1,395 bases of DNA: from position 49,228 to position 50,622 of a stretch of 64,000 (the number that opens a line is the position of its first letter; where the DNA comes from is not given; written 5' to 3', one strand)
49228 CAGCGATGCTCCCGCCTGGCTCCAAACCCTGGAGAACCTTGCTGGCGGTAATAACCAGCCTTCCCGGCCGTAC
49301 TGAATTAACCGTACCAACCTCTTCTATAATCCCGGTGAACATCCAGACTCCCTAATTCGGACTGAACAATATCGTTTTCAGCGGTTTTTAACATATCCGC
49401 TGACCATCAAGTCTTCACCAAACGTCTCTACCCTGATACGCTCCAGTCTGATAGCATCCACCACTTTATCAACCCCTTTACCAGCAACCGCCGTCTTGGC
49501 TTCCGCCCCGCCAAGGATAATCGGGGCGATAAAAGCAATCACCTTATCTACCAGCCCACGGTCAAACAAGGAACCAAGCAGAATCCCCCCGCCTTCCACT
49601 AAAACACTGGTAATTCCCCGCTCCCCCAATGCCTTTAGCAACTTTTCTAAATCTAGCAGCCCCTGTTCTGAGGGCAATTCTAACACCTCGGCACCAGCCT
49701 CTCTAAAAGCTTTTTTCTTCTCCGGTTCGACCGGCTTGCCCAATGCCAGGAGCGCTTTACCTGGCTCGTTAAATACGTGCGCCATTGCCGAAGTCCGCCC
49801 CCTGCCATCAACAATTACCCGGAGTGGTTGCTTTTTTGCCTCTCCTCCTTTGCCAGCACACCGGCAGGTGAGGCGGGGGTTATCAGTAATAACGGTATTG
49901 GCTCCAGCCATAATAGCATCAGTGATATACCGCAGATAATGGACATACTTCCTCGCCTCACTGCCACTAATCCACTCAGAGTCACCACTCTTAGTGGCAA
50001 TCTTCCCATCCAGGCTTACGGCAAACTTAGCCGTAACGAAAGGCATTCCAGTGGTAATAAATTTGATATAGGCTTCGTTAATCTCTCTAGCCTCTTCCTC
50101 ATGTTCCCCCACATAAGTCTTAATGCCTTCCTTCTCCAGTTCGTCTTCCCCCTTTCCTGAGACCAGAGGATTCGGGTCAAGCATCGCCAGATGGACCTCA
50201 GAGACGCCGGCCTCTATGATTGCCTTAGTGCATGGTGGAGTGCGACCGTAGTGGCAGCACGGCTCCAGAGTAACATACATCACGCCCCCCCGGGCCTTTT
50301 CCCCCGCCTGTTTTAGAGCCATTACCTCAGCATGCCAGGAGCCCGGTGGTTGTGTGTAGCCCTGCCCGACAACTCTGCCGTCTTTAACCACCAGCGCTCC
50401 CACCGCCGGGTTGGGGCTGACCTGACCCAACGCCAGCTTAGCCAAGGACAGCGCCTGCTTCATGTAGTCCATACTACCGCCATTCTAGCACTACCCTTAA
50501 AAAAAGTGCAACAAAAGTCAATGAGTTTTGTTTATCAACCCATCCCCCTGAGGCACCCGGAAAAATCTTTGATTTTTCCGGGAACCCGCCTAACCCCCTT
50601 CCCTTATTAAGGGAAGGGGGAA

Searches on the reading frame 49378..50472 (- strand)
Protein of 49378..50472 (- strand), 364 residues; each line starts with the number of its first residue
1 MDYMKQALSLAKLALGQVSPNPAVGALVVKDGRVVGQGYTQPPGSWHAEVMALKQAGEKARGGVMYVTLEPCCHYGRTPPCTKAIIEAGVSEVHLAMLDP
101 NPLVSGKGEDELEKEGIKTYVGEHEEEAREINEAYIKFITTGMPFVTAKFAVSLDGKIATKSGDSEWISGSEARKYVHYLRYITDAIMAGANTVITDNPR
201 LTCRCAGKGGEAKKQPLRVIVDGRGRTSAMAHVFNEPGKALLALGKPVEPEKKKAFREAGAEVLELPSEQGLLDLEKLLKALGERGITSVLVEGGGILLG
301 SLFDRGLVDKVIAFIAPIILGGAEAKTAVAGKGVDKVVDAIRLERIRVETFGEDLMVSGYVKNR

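Call 12: search_protein_families(library=pfam, proteins=[window:49378-50472:-])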
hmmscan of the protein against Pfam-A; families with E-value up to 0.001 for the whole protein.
window:49378-50472:- (364 aa): 4 families
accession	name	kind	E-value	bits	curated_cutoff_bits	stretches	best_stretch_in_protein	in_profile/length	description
PF01872.23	RibD_C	-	1.4e-55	188.6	24.1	1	144-356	1-196/197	RibD C-terminal domain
PF00383.29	dCMP_cyt_deam_1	-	1.3e-17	63.9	25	1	2-96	6-101/102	Cytidine and deoxycytidylate deaminase zinc-binding region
PF14437.12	MafB19-deam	-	6.6e-13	49.2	27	1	2-135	5-137/142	MafB19-like deaminase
PF18785.7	Inv-AAD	-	5.3e-05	23.5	26.5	0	61-124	52-119/129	Invertebrate-AID/APOBEC-deaminase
